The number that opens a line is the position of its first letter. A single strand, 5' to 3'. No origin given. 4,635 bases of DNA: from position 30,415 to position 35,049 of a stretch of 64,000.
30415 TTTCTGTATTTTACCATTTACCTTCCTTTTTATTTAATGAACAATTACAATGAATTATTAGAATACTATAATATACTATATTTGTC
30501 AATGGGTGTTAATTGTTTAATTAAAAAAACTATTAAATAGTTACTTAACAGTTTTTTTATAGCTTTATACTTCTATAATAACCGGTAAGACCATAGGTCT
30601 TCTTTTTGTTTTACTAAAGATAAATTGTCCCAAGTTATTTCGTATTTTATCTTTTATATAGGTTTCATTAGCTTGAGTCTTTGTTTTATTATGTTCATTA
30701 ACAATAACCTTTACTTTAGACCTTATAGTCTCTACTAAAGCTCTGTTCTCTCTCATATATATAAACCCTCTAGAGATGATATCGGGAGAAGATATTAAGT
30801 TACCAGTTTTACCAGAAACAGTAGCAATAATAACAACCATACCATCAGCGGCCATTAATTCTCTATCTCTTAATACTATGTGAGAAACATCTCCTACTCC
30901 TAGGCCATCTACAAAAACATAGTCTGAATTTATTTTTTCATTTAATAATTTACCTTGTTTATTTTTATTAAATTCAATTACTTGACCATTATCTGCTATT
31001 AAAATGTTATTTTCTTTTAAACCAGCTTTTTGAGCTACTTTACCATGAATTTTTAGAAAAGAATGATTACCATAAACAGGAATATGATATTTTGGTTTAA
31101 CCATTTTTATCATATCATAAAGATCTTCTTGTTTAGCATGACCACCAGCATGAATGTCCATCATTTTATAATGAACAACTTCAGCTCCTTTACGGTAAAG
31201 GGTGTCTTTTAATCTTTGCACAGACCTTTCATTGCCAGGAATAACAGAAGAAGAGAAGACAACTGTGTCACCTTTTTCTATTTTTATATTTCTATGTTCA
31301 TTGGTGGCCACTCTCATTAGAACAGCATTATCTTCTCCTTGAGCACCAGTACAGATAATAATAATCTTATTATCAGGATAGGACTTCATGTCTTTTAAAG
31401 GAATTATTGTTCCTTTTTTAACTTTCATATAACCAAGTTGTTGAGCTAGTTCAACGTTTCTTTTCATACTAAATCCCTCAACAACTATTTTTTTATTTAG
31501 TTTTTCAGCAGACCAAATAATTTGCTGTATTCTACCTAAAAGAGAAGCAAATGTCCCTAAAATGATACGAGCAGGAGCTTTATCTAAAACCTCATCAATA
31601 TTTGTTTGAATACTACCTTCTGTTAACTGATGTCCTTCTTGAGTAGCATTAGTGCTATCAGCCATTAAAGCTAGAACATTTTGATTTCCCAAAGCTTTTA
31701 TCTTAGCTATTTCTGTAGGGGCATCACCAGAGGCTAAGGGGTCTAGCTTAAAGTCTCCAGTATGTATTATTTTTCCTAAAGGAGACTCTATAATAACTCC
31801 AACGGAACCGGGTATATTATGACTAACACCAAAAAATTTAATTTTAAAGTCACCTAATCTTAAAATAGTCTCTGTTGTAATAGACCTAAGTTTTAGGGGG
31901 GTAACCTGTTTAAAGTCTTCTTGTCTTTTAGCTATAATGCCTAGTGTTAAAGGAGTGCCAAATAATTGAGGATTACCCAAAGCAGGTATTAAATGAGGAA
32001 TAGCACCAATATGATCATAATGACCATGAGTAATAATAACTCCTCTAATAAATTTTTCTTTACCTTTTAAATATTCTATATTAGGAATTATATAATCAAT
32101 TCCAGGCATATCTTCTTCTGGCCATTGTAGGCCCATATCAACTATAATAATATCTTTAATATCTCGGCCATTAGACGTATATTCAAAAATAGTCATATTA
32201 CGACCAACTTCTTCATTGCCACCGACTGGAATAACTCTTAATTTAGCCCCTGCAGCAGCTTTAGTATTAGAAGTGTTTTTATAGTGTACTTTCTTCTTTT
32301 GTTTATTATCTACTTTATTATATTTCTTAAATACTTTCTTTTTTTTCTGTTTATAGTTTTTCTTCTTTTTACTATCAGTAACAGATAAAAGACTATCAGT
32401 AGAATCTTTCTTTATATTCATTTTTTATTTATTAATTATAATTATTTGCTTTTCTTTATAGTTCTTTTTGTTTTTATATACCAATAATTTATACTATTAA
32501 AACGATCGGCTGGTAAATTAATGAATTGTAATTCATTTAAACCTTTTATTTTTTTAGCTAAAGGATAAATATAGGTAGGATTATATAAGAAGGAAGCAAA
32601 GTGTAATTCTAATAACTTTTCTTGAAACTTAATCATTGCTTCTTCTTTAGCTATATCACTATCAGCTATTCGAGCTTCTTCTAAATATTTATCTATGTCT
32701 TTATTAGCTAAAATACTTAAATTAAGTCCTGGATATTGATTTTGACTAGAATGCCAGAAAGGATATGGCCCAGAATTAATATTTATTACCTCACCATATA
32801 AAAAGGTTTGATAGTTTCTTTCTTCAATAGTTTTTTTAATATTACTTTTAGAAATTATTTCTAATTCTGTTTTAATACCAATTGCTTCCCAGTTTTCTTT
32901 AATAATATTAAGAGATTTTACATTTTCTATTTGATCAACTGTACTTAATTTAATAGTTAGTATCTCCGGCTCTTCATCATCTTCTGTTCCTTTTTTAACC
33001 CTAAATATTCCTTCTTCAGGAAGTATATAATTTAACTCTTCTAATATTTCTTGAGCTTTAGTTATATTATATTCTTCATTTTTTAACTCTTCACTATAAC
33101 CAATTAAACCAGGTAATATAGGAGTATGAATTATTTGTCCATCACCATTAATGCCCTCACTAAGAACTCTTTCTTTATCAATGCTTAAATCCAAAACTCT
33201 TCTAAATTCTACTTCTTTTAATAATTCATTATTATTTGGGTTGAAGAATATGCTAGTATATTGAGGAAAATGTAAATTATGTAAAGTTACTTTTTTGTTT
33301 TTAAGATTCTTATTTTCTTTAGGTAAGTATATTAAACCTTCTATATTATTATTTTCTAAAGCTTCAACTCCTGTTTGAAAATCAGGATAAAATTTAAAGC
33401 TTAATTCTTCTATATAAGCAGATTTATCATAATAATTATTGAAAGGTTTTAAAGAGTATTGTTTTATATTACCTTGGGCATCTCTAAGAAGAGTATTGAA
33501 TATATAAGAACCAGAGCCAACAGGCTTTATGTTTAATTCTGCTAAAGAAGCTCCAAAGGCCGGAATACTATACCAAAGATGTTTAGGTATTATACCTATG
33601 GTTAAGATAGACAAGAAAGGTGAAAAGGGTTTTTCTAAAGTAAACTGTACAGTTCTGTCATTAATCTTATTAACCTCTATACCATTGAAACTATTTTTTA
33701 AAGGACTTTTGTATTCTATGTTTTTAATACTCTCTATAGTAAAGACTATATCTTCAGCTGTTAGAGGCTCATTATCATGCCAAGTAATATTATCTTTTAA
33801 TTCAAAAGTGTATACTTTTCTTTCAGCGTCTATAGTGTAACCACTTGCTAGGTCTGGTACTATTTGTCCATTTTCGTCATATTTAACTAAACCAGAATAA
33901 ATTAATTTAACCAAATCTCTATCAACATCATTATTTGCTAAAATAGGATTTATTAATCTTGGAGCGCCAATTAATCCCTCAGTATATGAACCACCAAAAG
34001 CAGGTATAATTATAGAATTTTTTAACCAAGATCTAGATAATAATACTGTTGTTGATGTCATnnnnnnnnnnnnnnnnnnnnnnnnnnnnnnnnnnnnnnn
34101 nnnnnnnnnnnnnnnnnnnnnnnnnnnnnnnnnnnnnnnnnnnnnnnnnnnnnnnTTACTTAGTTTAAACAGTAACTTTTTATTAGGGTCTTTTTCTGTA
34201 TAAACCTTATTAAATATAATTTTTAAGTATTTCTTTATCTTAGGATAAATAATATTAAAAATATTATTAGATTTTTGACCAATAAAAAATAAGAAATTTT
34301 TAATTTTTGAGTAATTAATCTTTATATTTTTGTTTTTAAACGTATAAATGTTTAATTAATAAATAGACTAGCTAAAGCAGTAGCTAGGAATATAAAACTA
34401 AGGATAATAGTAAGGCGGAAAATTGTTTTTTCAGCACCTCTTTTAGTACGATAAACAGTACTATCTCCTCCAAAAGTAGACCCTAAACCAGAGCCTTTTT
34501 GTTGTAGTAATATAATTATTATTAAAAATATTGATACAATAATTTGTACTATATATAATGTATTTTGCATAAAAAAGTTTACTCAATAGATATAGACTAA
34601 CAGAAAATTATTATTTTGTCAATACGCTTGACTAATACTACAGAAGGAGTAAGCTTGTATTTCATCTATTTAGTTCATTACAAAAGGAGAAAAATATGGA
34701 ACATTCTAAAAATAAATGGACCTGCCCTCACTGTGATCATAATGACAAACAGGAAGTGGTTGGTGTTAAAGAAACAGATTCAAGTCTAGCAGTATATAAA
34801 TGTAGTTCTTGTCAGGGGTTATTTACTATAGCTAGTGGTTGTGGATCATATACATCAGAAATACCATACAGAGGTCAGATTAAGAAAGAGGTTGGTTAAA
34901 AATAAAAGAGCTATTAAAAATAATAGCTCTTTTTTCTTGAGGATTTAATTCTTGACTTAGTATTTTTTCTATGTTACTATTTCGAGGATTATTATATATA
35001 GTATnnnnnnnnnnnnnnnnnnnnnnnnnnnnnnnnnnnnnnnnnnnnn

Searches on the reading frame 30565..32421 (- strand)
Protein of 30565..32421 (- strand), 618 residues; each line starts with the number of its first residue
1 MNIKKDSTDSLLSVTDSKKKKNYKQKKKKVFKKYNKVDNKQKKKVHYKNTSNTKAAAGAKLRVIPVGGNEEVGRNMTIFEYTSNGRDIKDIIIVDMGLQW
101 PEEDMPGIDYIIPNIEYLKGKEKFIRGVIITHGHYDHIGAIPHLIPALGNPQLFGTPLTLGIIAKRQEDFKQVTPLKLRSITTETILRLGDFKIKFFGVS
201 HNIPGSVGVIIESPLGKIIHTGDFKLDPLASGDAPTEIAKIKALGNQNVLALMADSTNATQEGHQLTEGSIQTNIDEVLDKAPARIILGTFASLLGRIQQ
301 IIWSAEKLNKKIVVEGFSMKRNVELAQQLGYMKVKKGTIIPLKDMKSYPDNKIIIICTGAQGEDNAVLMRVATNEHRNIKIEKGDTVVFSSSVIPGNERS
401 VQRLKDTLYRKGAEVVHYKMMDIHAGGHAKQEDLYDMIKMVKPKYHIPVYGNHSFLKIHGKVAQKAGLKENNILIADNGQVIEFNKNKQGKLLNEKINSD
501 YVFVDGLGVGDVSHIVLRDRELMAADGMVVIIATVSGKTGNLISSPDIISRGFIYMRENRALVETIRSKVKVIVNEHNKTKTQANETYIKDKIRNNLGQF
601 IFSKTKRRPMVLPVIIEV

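Call 12: search_protein_families(library=ncbifam, proteins=[window:30565-32421:-], max_evalue=0.00001)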
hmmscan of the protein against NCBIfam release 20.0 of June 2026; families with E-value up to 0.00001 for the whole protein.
window:30565-32421:- (618 aa): 4 families
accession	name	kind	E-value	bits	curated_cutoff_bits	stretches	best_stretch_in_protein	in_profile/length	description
NF047419.1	RNase_J1_RnjA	exception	1.9e-176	588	820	1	62-617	3-548/549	ribonuclease J1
TIGR00649.1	MG423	subfamily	2.9e-154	514.5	400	1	62-616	2-546/546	RNase J family beta-CASP ribonuclease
TIGR03675.1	arCOG00543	equivalog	3.6e-09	35.4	580.2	1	34-173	153-277/631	beta-CASP ribonuclease aCPSF1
TIGR04122.1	Xnuc_lig_assoc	equivalog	2.1e-06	26.8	325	1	128-360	27-236/326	ligase-associated DNA damage response exonuclease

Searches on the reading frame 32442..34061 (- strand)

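Call 12: search_protein_families(library=ncbifam, proteins=[window:32442-34061:-], max_evalue=0.00001)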
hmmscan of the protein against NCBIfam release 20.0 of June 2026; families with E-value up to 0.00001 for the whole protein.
window:32442-34061:- (539 aa): 10 families
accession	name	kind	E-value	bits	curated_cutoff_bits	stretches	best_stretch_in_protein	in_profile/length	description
NF045467.1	Opp4A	equivalog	5.2e-35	120.7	650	1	36-509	48-542/556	oligopeptide ABC transporter substrate-binding protein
TIGR02294.1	nickel_nikA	equivalog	1.6e-29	102.8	393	1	52-419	33-395/501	nickel ABC transporter substrate-binding protein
NF045468.1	Opp5A_nikA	equivalog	9.5e-27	93.6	600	1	56-508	46-472/488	nickel ABC transporter substrate-binding protein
NF043070.1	DppA_dipep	equivalog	3.9e-24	85.1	1005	1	33-507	38-518/535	dipeptide ABC transporter periplasmic-binding protein DppA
NF011942.0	PRK15413.1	equivalog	8.9e-19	67.5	594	1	37-345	41-343/512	glutathione ABC transporter substrate-binding protein GsiB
NF047575.1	opine_bind_CntA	exception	3.1e-18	65.6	800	1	53-406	64-415/535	staphylopine-dependent metal ABC transporter substrate-binding lipoprotein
TIGR04028.1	SBP_KPN_01854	hypoth_equivalog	1.8e-13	49.9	468.5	1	66-416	43-395/509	TIGR04028 family ABC transporter substrate-binding protein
NF007287.0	PRK09755.1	equivalog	1.1e-09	37.7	1098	1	38-124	47-133/535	ABC transporter substrate-binding protein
NF011684.0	PRK15104.1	equivalog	1.3e-09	37.3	947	1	44-127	63-141/543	oligopeptide ABC transporter substrate-binding protein OppA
NF010149.0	PRK13626.1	equivalog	1.6e-08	33.7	476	1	48-230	144-309/552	HTH-type transcriptional regulator SgrR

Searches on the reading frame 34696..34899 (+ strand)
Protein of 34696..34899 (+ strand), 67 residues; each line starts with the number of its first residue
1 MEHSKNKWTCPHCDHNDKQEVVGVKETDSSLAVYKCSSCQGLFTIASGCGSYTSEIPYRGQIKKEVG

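Call 43: search_protein_families(library=pfam, proteins=[window:34696-34899:+], max_evalue=0.05)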
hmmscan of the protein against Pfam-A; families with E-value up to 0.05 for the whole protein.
window:34696-34899:+ (67 aa): 5 families
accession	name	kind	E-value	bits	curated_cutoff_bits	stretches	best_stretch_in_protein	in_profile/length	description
PF05129.18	Zn_ribbon_Elf1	-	0.0045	17.5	29.8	1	4-44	19-57/79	Transcription elongation factor Elf1 like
PF10058.14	Zn_ribbon_10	-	0.015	15.4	24.2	0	3-15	40-52/54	ER junction formation factor lunapark, zinc ribbon finger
PF19769.4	CPxCG_zf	-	0.017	15.3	27.2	1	10-44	1-34/183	CPxCG-related zinc finger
PF13453.11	Zn_ribbon_TFIIB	-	0.035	14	22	0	9-43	1-29/41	Transcription factor zinc-finger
PF05876.18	GpA_ATPase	-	0.036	14.2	25.6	1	7-42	194-232/247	Phage terminase large subunit gpA, ATPase domain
